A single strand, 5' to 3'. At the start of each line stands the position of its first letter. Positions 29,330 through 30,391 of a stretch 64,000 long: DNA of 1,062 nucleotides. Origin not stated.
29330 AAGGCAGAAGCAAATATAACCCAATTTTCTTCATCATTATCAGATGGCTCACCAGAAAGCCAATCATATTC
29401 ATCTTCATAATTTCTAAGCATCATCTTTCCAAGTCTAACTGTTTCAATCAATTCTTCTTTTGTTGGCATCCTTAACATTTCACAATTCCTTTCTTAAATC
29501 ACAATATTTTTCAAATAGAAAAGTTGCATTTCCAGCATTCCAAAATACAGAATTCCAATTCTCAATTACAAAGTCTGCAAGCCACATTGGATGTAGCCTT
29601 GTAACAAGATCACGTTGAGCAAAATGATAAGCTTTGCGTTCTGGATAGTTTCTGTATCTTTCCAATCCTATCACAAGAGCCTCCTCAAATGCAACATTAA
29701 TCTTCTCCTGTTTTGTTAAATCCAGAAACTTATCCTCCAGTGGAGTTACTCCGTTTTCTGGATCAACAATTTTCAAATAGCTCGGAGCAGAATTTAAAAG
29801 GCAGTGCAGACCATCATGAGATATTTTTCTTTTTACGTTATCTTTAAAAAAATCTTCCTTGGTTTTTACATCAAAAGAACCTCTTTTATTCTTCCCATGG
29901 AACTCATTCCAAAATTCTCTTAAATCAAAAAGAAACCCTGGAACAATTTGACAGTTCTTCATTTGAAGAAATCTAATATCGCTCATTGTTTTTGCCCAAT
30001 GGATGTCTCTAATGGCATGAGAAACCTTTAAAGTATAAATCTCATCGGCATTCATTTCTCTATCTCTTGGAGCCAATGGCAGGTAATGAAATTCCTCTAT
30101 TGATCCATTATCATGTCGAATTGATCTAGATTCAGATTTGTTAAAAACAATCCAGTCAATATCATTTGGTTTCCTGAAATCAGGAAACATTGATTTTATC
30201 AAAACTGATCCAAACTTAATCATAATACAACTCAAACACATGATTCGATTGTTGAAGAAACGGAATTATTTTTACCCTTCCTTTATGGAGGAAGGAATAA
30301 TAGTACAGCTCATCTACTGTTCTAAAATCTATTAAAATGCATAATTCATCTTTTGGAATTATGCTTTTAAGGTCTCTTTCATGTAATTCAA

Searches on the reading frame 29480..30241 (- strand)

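Call 25: search_protein_families(library=pfam, proteins=[window:29480-30241:-], max_evalue=0.01)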
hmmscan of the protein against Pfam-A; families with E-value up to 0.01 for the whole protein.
window:29480-30241:- (253 aa): 2 families
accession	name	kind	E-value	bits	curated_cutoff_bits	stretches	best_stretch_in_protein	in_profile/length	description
PF23940.1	DUF7275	-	5.3e-28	98.6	27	1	68-233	2-175/188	Domain of unknown function (DUF7275)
PF23942.1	DUF7277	-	0.0022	19.1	27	0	10-47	4-40/87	Domain of unknown function (DUF7277)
